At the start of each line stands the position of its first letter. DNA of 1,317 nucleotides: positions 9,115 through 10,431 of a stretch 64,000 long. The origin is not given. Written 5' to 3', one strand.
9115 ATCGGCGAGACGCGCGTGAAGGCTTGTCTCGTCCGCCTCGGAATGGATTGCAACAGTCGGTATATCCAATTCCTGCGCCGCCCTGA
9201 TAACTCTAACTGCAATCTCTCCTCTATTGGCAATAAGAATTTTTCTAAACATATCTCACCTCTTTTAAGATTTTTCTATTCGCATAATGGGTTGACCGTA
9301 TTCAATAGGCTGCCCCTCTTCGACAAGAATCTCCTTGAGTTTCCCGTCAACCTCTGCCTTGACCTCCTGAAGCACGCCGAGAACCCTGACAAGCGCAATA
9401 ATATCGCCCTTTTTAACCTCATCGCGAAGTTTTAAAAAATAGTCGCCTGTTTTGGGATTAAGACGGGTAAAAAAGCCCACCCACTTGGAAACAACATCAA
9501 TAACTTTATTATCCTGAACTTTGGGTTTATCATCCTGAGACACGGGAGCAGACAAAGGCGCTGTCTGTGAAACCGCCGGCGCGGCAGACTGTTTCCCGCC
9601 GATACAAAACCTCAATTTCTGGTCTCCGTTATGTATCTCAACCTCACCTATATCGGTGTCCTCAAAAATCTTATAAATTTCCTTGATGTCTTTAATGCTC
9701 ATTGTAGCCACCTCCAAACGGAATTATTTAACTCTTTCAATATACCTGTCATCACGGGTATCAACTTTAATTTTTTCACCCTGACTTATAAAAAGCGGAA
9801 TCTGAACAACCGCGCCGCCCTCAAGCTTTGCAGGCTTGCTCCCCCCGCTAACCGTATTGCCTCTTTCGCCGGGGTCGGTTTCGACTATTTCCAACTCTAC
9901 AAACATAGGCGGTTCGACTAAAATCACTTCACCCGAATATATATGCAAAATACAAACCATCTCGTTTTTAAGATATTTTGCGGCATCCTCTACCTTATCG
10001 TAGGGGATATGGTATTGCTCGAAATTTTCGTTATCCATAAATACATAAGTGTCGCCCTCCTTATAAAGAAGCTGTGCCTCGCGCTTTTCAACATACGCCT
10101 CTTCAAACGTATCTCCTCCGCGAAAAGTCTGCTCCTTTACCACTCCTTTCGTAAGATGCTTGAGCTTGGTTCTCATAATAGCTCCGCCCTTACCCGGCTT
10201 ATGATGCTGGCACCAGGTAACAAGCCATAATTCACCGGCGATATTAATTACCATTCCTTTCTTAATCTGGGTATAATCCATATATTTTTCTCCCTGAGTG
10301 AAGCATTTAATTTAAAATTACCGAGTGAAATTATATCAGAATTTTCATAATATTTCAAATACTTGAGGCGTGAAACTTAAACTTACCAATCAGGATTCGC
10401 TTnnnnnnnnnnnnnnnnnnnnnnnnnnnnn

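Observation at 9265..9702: accB-position BCCP homolog has Gly in place of the biotinylated lysine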

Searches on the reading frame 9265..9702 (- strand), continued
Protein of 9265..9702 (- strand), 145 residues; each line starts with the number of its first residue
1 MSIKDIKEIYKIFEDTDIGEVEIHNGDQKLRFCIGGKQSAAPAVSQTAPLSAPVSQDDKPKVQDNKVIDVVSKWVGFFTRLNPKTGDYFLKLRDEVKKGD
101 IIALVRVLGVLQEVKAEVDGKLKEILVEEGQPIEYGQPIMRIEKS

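Call 71: find_encoding_contigs(protein=P0188, flank=10000, max_places=1)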
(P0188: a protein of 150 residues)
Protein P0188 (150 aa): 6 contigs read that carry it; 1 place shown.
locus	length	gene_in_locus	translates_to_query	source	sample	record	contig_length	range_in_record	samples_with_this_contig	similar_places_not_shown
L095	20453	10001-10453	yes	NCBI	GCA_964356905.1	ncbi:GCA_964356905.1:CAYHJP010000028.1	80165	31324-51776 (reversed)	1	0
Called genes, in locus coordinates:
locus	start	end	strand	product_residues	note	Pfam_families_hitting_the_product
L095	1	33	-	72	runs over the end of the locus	PF02687:FtsX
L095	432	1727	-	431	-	PF00919:UPF0004, PF04055:Radical_SAM, PF01938:TRAM (weak)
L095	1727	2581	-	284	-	-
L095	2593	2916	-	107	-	PF01035:DNA_binding_1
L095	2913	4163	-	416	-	PF03631:Virul_fac_BrkB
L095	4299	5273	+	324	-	PF02811:PHP (weak)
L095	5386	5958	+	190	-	PF07638:Sigma70_ECF (weak), PF12645:HTH_16 (weak), PF04542:Sigma70_r2, PF08281:Sigma70_r4_2, PF04545:Sigma70_r4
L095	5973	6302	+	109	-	-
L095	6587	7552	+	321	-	PF00903:Glyoxalase (weak), PF06983:3-dmu-9_3-mt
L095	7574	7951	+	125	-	PF07237:DUF1428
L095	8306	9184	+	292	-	PF02311:AraC_binding (weak), PF07883:Cupin_2 (weak), PF00165:HTH_AraC, PF12833:HTH_18, PF00165:HTH_AraC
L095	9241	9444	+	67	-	PF01197:Ribosomal_L31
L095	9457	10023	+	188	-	PF08207:EFP_N, PF01132:EFP, PF09285:Elong-fact-P_C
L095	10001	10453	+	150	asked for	PF00364:Biotin_lipoyl (weak)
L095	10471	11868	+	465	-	PF00289:Biotin_carb_N, PF02786:CPSase_L_D2, PF02222:ATP-grasp, PF07478:Dala_Dala_lig_C, PF02785:Biotin_carb_C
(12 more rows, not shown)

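Call 76: search_protein_families(library=pfam, proteins=[L030:570-1277:+, L030:2304-3404:+, L030:3506-4621:+, L030:5823-7304:+, L030:7929-8735:-, L030:13085-14512:+, L030:14814-15857:+, L030:15986-16714:+, L030:16754-17506:-, L030:17623-19899:-], max_evalue=0.0001)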
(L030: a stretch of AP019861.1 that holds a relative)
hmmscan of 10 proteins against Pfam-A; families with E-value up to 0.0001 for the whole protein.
L030:570-1277:+ (235 aa): 1 family
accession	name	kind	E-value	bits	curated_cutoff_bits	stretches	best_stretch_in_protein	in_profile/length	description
PF03167.25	UDG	-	7.9e-18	65.3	24.3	1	65-223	6-141/141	Uracil DNA glycosylase superfamily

L030:2304-3404:+ (366 aa): 3 families
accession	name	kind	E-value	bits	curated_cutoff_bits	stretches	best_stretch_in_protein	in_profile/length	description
PF08541.16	ACP_syn_III_C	-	6.3e-17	62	26.6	1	275-362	4-86/90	3-Oxoacyl-[acyl-carrier-protein (ACP)] synthase III C terminal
PF08545.16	ACP_syn_III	-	2e-16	60.1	24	1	155-218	4-67/80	3-Oxoacyl-[acyl-carrier-protein (ACP)] synthase III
PF00108.29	Thiolase_N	-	2.9e-09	37.1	26.4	1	88-196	18-123/260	Thiolase, N-terminal domain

L030:3506-4621:+ (371 aa): 1 family
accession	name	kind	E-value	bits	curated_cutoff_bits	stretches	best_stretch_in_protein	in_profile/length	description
PF00551.24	Formyl_trans_N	-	1.3e-26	93.9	26.1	1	56-180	47-169/181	Formyl transferase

L030:5823-7304:+ (493 aa): 2 families
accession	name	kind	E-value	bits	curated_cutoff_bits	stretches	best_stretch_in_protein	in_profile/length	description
PF07497.18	Rho_RNA_bind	-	2.9e-30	104.3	27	1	118-189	2-71/73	Rho termination factor, RNA-binding domain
PF00006.31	ATP-synt_ab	-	5.8e-28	98.4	29.5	1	233-437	2-211/213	ATP synthase alpha/beta family, nucleotide-binding domain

L030:7929-8735:- (268 aa): 1 family
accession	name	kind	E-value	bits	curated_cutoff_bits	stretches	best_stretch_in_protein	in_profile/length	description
PF04079.22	SMC_ScpB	-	3.6e-40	137.6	27.4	1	98-256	2-160/160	Segregation and condensation complex subunit ScpB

L030:13085-14512:+ (475 aa): 1 family
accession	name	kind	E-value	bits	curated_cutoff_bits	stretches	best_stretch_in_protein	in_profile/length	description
PF13432.12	TPR_16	-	8.3e-05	23.4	32.7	0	94-142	3-51/65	Tetratricopeptide repeat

L030:14814-15857:+ (347 aa): 0 families

L030:15986-16714:+ (242 aa): 1 family
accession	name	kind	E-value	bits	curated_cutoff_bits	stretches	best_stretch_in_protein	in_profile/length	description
PF10502.14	Peptidase_S26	-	3.8e-23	82.7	22.9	1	33-233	4-166/168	Signal peptidase, peptidase S26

L030:16754-17506:- (250 aa): 1 family
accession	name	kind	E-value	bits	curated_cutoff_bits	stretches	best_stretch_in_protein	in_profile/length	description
PF00557.29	Peptidase_M24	-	8.9e-46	156.7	23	1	11-239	1-206/208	Metallopeptidase family M24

L030:17623-19899:- (758 aa): 3 families
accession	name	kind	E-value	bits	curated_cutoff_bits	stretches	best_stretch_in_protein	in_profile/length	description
PF00999.27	Na_H_Exchanger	-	2e-42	145.8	26.2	1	18-394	7-373/375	Sodium/hydrogen exchanger, transmembrane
PF00359.27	PTS_EIIA_2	-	4.1e-12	46.7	27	1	628-750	24-142/144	Phosphoenolpyruvate-dependent sugar phosphotransferase system, EIIA 2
PF02254.24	TrkA_N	-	1e-05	26.3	23.8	1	408-495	2-89/116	TrkA-N domain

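Call 77: search_protein_families(library=pfam, proteins=[L035:4386-5354:+, L035:5637-7595:-, L035:7811-8665:-, L035:8941-9471:-, L035:9499-9834:-, L035:11874-13040:+, L035:13037-13837:+, L035:13834-16791:+, L035:16800-17813:-, L035:17970-19196:-], max_evalue=0.0001)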
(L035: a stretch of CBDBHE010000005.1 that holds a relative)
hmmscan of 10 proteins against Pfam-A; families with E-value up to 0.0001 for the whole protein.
L035:4386-5354:+ (322 aa): 1 family
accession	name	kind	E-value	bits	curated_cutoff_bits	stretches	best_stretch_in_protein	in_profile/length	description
PF01259.24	SAICAR_synt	-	3.1e-67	227.2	20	1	27-269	3-226/233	SAICAR synthetase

L035:5637-7595:- (652 aa): 5 families
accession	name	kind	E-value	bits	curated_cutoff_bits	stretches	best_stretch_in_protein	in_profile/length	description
PF01434.24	Peptidase_M41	-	3.4e-67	226.5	29.9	1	453-639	2-190/191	Peptidase family M41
PF00004.35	AAA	-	3.8e-44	150.7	21.2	1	239-371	1-130/131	ATPase family associated with various cellular activities (AAA)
PF17862.7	AAA_lid_3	-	2.4e-13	49.8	27.2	1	395-437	2-44/45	AAA+ lid domain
PF06480.20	FtsH_ext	-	1e-05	26.1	25.5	1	60-141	5-99/103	FtsH Extracellular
PF23902.1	AAA_lid_PRS2_C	-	5.4e-05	23.7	34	0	378-442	4-69/73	PRS2 AAA+ lid C-terminal domain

L035:7811-8665:- (284 aa): 2 families
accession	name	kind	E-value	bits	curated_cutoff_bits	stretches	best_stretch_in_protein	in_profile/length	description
PF00669.25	Flagellin_N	-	5.8e-39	133.8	26.6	1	5-141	1-137/139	Bacterial flagellin N-terminal helical region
PF00700.27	Flagellin_C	-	4.5e-21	75.4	23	1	199-283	2-86/86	Bacterial flagellin C-terminal helical region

L035:8941-9471:- (176 aa): 1 family
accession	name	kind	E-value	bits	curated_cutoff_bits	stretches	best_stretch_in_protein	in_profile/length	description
PF04079.22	SMC_ScpB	-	1.3e-45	155.3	27.4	1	7-163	2-159/160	Segregation and condensation complex subunit ScpB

L035:9499-9834:- (111 aa): 0 families

L035:11874-13040:+ (388 aa): 0 families

L035:13037-13837:+ (266 aa): 0 families

L035:13834-16791:+ (985 aa): 3 families
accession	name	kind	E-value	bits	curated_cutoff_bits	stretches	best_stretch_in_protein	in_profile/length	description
PF07676.18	PD40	-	5.6e-11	42.5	20.9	1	479-514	2-38/38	WD40-like Beta Propeller Repeat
PF00930.27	DPPIV_N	-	1.3e-10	41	22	0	463-527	20-80/354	Dipeptidyl peptidase IV (DPP IV) N-terminal region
PF13485.12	Peptidase_MA_2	-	3.2e-06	27.5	32.4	1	59-264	2-200/201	Peptidase MA superfamily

L035:16800-17813:- (337 aa): 1 family
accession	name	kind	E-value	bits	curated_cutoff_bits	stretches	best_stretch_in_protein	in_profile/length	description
PF01208.23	URO-D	-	2.4e-86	290.4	23.9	1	3-334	6-345/346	Uroporphyrinogen decarboxylase (URO-D)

L035:17970-19196:- (408 aa): 2 families
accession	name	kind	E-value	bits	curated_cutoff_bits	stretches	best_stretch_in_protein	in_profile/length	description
PF01053.26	Cys_Met_Meta_PP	-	3.7e-108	361.9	27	1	8-408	2-380/381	Cys/Met metabolism PLP-dependent enzyme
PF00155.27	Aminotran_1_2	-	1.7e-07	31.2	19.7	1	71-182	56-186/361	Aminotransferase class I and II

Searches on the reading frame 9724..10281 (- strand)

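Call 3: search_protein_families(library=pfam, proteins=[window:9724-10281:-], max_evalue=0.01)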
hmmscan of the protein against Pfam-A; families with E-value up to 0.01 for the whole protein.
window:9724-10281:- (185 aa): 3 families
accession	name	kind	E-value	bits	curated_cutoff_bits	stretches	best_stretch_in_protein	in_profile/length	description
PF09285.17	Elong-fact-P_C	-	5.5e-26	90.5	25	1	128-183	1-56/56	Elongation factor P, C-terminal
PF08207.18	EFP_N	-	1.5e-21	76.5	23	1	4-59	3-58/58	Elongation factor P (EF-P) KOW-like domain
PF01132.26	EFP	-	2.3e-21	76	27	1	67-120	1-54/54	Elongation factor P (EF-P) OB domain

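Call 4: search_protein_families(library=ncbifam, proteins=[window:9724-10281:-], max_evalue=0.01)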
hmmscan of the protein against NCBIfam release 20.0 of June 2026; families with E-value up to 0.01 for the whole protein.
window:9724-10281:- (185 aa): 7 families
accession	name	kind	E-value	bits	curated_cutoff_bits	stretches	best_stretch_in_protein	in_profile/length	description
NF001810.0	PRK00529.1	subfamily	3.8e-73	245.1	161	1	3-185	5-187/187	elongation factor P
TIGR00038.1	efp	equivalog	1.5e-70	236.7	185.8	1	3-184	3-184/184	elongation factor P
NF003392.1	PRK04542.1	equivalog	6e-41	140.4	216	1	4-183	4-186/187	elongation factor P-like protein EfpL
NF011175.0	PRK14578.1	equivalog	2.7e-39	134.5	301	1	5-183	6-186/187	elongation factor P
TIGR02178.1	yeiP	equivalog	8.8e-38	130.3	264.05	1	5-183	4-185/186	elongation factor P-like protein YeiP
NF009090.0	PRK12426.1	equivalog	9.5e-37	126.4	226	1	4-184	5-185/185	elongation factor P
NF003076.0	PRK03999.1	equivalog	8.7e-08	31.9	138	1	4-111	9-116/129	translation initiation factor IF-5A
